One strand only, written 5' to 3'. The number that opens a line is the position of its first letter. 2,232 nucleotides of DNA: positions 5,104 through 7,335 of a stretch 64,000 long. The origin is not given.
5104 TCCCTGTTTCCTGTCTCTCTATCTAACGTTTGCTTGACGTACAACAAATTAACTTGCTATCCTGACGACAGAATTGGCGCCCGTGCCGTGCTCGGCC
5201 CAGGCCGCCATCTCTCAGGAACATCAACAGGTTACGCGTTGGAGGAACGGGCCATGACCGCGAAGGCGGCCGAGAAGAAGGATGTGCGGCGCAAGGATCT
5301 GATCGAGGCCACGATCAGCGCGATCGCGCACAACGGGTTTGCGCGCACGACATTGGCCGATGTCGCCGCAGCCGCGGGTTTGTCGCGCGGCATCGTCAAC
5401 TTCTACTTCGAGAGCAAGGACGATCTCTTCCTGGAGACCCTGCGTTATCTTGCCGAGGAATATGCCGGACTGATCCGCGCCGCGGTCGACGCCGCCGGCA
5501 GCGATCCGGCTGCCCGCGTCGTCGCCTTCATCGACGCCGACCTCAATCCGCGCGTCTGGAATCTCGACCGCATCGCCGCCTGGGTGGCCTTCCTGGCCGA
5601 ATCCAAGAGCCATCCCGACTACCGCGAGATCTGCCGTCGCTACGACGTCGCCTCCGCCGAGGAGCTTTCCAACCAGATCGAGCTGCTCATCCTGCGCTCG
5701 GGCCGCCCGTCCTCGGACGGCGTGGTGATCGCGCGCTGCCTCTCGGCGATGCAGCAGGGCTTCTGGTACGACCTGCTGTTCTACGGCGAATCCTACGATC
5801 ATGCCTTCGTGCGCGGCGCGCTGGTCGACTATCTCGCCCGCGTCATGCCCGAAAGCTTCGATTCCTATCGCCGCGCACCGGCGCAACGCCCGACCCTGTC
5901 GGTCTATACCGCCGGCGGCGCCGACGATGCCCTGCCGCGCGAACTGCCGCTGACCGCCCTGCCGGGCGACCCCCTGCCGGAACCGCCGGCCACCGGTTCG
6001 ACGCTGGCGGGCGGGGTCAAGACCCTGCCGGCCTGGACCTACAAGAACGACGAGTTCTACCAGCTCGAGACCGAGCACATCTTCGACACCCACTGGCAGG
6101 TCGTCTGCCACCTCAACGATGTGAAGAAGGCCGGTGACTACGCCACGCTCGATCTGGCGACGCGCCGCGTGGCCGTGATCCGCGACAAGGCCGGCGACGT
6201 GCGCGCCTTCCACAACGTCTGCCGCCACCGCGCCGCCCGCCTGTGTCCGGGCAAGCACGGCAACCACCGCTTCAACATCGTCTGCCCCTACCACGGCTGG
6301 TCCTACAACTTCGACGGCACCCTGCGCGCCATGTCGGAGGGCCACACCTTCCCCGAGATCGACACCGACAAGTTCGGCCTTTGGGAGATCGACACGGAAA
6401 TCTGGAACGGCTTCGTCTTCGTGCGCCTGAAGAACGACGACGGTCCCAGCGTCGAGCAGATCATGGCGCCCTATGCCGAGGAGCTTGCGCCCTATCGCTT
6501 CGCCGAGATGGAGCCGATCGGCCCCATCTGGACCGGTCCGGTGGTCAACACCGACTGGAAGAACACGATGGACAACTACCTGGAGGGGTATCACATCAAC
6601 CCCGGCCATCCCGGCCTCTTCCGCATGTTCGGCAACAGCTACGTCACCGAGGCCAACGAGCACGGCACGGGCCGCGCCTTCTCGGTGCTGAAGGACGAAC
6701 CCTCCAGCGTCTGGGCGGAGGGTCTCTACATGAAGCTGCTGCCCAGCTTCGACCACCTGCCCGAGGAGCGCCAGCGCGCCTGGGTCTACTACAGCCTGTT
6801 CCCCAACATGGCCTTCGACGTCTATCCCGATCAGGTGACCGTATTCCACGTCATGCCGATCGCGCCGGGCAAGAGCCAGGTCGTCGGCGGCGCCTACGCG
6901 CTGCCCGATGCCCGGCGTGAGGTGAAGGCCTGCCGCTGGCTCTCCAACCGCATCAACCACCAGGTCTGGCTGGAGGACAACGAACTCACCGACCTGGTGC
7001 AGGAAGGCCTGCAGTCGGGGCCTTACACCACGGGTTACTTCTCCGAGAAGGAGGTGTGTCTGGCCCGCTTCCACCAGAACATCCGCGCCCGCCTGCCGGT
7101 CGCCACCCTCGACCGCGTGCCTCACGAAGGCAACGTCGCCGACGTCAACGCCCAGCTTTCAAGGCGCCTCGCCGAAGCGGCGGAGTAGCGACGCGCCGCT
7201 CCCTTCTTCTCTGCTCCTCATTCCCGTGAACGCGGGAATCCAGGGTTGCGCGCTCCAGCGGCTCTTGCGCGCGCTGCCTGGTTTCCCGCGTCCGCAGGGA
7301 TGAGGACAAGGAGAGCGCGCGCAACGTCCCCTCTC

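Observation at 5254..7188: Rosetta-stone fusion of a TetR/BetI-type regulator domain to a GbcA-like Rieske oxygenase alpha subunit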

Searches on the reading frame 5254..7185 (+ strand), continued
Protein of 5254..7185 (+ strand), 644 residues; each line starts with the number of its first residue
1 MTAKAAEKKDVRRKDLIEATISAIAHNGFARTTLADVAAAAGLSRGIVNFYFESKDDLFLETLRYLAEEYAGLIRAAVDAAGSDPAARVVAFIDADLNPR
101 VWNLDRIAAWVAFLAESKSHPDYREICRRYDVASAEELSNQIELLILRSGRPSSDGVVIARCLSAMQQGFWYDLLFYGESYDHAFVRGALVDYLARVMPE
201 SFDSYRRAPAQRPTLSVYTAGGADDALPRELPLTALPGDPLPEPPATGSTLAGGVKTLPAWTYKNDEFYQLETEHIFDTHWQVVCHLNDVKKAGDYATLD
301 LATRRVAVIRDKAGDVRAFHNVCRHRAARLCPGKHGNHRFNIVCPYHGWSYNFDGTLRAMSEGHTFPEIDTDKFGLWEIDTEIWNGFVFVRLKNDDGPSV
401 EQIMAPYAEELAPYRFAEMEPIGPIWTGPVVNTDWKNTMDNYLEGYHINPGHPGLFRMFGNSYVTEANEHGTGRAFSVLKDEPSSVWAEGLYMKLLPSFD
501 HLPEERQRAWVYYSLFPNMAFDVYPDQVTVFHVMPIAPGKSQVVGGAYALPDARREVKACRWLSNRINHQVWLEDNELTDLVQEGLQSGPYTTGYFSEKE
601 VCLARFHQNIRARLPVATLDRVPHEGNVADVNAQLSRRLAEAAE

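Call 60: find_encoding_contigs(protein=P0054, flank=8000, max_places=1)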
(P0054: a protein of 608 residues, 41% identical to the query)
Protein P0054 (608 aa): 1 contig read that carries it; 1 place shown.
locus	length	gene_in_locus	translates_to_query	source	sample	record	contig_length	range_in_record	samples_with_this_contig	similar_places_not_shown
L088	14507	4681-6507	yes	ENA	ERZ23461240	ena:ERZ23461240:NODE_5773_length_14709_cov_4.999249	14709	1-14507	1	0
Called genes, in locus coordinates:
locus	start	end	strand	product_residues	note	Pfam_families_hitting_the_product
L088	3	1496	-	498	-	?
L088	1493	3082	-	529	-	PF01266:DAO, PF01494:FAD_binding_3 (faint), PF01946:Thi4 (weak), PF07992:Pyr_redox_2 (faint), PF12831:FAD_oxidored (weak), PF13450:NAD_binding_8, PF01593:Amino_oxidase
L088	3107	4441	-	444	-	PF00202:Aminotran_3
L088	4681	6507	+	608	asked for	PF00440:TetR_N, PF13977:TetR_C_6, PF00355:Rieske, PF00848:Ring_hydroxyl_A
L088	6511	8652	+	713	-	PF02629:CoA_binding (weak), PF13380:CoA_binding_2, PF13607:Succ_CoA_lig, PF13549:ATP-grasp_5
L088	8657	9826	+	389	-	PF02771:Acyl-CoA_dh_N, PF02770:Acyl-CoA_dh_M, PF00441:Acyl-CoA_dh_1, PF08028:Acyl-CoA_dh_2, PF22924:ACOX_C_alpha1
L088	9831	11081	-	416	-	PF05977:MFS_3, PF07690:MFS_1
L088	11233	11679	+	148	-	PF01814:Hemerythrin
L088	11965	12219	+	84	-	-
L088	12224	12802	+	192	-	PF04279:IspA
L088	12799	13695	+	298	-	PF11150:DUF2927 (weak)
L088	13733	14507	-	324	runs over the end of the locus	?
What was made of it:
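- P0054 sits in the same type of gene cluster (aminotransferase, flavoproteins, CoA ligase, ACAD) with no other Rieske oxygenase within 14.5 kb (call 60).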

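Call 61: find_encoding_contigs(protein=P0096, flank=8000, max_places=2)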
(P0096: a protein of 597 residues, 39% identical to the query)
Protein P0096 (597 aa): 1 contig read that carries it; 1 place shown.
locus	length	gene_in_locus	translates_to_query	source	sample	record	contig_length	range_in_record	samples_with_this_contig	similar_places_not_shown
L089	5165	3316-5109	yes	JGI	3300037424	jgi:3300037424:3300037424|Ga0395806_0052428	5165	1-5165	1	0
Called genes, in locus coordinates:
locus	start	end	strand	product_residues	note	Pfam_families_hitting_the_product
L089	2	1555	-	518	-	?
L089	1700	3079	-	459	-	PF00202:Aminotran_3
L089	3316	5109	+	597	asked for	PF00440:TetR_N, PF13977:TetR_C_6, PF00355:Rieske, PF00848:Ring_hydroxyl_A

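Call 65: search_protein_representatives(protein=window:5254-7185:+)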
Query: 644 residues. Proteins with E-value up to 0.001 (for the whole library): 20424; up to 1e-10: 8313; up to 1e-30: 423. The best 150 are listed.
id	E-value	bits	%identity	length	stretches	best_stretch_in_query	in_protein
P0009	1.9e-243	826.0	60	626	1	1-644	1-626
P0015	6.8e-166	569.8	48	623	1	7-624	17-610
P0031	1.1e-150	519.6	44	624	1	9-639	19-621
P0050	1.3e-142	492.9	44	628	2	256-634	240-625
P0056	8.3e-141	486.9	43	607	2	253-637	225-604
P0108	3.8e-130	451.7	40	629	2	236-636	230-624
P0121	9.0e-126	437.2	44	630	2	241-635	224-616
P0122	1.0e-125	437.0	41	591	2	256-617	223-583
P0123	2.3e-124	432.6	44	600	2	252-636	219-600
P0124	1.4e-121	423.3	39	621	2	257-638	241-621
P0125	3.7e-118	412.0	45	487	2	217-511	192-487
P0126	6.8e-114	398.0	40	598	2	248-625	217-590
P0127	7.9e-112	391.1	35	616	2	248-637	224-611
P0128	5.4e-111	388.4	37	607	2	257-636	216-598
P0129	1.4e-106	373.8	37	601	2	243-610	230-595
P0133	1.9e-96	340.3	43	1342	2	255-458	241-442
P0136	2.3e-92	326.8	35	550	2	252-636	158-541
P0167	1.2e-59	218.7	26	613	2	257-635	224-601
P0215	3.4e-44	167.7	32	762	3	353-634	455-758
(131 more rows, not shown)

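Call 68: search_protein_families(library=pfam, proteins=[P0133, P0215, P0136, P0088, P0167], max_evalue=0.0001)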
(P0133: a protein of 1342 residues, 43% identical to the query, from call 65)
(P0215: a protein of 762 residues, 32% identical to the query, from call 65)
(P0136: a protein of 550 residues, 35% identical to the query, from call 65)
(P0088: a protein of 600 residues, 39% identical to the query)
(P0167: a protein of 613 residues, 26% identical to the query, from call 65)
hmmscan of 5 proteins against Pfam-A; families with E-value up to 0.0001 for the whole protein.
P0133 (1342 aa): 11 families
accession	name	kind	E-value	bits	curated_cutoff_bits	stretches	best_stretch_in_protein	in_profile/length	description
PF00005.33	ABC_tran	-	1e-43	149.7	25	2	538-668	1-119/137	ABC transporter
PF00664.28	ABC_membrane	-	2.6e-24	86.8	28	1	914-1078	108-272/274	ABC transporter transmembrane region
PF00355.32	Rieske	-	5e-21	74.8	20.3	1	266-354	1-86/88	Rieske [2Fe-2S] domain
PF13977.11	TetR_C_6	-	1.5e-18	67.5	27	1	104-214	4-114/115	BetI-type transcriptional repressor, C-terminal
PF00440.29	TetR_N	-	4.7e-11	42.7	24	1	32-76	1-45/47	Bacterial regulatory proteins, tetR family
PF13555.12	AAA_29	-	2.6e-09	37.1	27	0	1142-1170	12-40/61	P-loop containing region of AAA domain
PF13191.12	AAA_16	-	8.5e-07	30.1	32.6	0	553-600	29-71/167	AAA ATPase domain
PF13401.12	AAA_22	-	1.7e-06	28.8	27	0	553-584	10-42/130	AAA domain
PF13604.12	AAA_30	-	9.9e-06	25.8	27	0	1153-1184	19-50/191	AAA domain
PF13476.12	AAA_23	-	1.2e-05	26.5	27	0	1143-1169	11-36/201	AAA domain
PF00848.25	Ring_hydroxyl_A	-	1.9e-05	25.1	24.9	1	416-443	15-42/208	Ring hydroxylating alpha subunit (catalytic domain)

P0215 (762 aa): 2 families
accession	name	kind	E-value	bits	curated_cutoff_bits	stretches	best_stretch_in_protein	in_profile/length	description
PF00355.32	Rieske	-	4.3e-23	81.5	20.3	1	105-189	2-82/88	Rieske [2Fe-2S] domain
PF00848.25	Ring_hydroxyl_A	-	1.8e-16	61.1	24.9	1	527-736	9-204/208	Ring hydroxylating alpha subunit (catalytic domain)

P0136 (550 aa): 3 families
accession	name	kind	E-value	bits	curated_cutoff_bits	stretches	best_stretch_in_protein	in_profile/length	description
PF00848.25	Ring_hydroxyl_A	-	3.4e-31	109.2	24.9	1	329-519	8-206/208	Ring hydroxylating alpha subunit (catalytic domain)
PF00355.32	Rieske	-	4.3e-18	65.5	20.3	1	186-272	1-84/88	Rieske [2Fe-2S] domain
PF13977.11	TetR_C_6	-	9e-09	36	27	1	27-140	1-114/115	BetI-type transcriptional repressor, C-terminal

P0088 (600 aa): 4 families
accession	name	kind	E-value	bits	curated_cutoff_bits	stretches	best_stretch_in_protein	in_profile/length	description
PF00848.25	Ring_hydroxyl_A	-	5.2e-31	108.6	24.9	1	396-590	4-206/208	Ring hydroxylating alpha subunit (catalytic domain)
PF13977.11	TetR_C_6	-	1.3e-25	90.2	27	1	91-204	1-114/115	BetI-type transcriptional repressor, C-terminal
PF00355.32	Rieske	-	2.9e-20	72.4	20.3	1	253-344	1-85/88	Rieske [2Fe-2S] domain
PF00440.29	TetR_N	-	5.6e-11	42.5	24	1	22-67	1-46/47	Bacterial regulatory proteins, tetR family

P0167 (613 aa): 3 families
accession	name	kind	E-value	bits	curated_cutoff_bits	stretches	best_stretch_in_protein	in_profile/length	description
PF00355.32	Rieske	-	1.5e-18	66.9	20.3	1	247-332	1-83/88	Rieske [2Fe-2S] domain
PF00848.25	Ring_hydroxyl_A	-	4.4e-12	46.8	24.9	1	396-577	14-203/208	Ring hydroxylating alpha subunit (catalytic domain)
PF00440.29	TetR_N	-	3e-10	40.2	24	1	17-61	1-45/47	Bacterial regulatory proteins, tetR family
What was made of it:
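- Tried and rejected: (8) P0133 (1342 aa; TetR, Rieske, truncated catalytic domain, ABC transporter; call 68) looks like a chimeric gene call and was not pursued.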

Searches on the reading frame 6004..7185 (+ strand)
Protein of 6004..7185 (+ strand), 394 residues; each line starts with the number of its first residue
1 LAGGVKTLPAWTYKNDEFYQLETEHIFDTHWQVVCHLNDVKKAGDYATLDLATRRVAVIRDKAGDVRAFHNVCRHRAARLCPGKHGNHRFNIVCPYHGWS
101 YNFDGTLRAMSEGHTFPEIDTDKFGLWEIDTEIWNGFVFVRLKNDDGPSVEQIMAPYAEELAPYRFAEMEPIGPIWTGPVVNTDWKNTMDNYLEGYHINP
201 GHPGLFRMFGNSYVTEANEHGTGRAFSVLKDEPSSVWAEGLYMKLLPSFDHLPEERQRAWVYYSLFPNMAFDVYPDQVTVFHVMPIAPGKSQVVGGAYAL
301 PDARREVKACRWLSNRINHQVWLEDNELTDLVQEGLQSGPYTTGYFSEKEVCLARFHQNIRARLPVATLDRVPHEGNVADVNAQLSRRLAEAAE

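Call 30: search_solved_structures(query=window:6004-7185:+, max_evalue=1e-20, show_alignments=5)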
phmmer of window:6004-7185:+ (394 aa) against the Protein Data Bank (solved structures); distinct sequences matched with E-value up to 1e-20: 11.
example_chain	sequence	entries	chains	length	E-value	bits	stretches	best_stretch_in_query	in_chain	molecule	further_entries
3vca_A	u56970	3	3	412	2.7e-34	121.8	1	12-209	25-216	Ring-hydroxylating dioxygenase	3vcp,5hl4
4qup_A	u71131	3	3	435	3.3e-34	121.5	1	12-209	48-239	Monoxygenase; demethylase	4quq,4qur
6y9c_A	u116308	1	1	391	1.3e-26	96.5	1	7-205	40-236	Carnitine monooxygenase oxygenase subunit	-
6y8j_A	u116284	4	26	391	1.3e-26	96.5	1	7-205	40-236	Carnitine monooxygenase oxygenase subunit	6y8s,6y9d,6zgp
3n0q_A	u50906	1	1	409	1.7e-25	92.9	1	12-212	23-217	Putative aromatic-ring hydroxylating dioxygenase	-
1uli_A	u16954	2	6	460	2.1e-22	82.7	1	12-155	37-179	biphenyl dioxygenase large subunit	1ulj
8k0a_A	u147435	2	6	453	4.6e-22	81.5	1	12-210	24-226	3-phenylpropionate/cinnamic acid dioxygenase subunit alpha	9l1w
2gbw_A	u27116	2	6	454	7e-22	80.9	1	14-212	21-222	Biphenyl 2,3-Dioxygenase Alpha Subunit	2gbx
2bmo_A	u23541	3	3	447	1.4e-21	79.9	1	14-208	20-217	OXYGENASE-ALPHA NBDO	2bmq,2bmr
2ckf_A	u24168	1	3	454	4e-21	78.4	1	16-211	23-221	RING-HYDROXYLATING DIOXYGENASE ALPHA SUBUNIT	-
5xbp_A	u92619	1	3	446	8.7e-21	77.3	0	15-213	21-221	3NT oxygenase alpha subunit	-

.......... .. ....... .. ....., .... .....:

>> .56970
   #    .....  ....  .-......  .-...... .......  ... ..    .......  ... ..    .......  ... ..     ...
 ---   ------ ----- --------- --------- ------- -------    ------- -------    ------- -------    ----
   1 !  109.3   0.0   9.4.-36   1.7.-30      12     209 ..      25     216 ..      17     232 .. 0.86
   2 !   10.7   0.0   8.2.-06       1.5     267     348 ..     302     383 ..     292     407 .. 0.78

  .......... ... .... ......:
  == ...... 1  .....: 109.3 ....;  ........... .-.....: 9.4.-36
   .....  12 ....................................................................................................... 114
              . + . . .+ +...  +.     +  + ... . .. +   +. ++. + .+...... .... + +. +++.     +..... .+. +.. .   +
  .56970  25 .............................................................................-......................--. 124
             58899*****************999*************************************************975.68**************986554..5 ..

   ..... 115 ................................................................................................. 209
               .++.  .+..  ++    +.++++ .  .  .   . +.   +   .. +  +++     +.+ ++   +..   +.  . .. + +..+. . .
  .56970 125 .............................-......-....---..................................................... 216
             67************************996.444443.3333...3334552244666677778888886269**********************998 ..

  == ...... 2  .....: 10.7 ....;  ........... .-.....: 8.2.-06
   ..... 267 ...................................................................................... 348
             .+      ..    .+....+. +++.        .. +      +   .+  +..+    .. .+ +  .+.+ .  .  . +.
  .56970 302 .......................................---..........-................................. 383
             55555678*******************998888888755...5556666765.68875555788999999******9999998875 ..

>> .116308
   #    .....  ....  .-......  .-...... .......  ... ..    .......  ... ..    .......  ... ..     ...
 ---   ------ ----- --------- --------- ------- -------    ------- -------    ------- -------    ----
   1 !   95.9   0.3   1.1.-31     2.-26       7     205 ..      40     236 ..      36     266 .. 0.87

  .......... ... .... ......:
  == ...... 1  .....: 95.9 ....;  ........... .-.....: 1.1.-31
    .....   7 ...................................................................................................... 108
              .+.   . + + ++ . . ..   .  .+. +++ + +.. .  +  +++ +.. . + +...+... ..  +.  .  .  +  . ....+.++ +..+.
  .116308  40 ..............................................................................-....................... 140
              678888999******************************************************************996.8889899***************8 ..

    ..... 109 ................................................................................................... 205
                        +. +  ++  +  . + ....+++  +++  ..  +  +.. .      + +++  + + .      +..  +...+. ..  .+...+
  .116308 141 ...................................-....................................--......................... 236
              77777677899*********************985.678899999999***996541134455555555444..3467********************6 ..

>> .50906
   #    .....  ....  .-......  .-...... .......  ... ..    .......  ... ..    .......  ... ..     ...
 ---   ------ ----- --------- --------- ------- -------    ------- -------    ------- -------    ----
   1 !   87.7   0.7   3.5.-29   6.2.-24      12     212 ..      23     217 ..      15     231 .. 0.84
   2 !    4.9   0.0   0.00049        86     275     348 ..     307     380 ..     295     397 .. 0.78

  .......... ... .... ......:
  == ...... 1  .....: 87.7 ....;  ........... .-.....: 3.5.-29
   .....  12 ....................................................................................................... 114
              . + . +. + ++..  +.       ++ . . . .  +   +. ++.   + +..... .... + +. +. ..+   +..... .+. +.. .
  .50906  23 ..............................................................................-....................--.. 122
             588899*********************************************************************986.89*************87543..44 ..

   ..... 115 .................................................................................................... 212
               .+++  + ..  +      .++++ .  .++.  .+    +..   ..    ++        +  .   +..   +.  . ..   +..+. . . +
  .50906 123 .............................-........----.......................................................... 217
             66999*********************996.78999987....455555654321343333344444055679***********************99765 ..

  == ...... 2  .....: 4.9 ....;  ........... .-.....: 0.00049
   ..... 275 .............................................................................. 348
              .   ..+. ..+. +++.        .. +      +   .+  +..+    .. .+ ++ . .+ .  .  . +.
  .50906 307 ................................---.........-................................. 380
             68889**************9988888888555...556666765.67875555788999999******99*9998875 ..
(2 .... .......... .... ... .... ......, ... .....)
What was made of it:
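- On CntA (carnitine monooxygenase): G445 and I448 occupy these positions (call 30).
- The protein has the group V bridging Glu (call 30). The CntA Cys pair is absent (G445, I448) (call 30).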
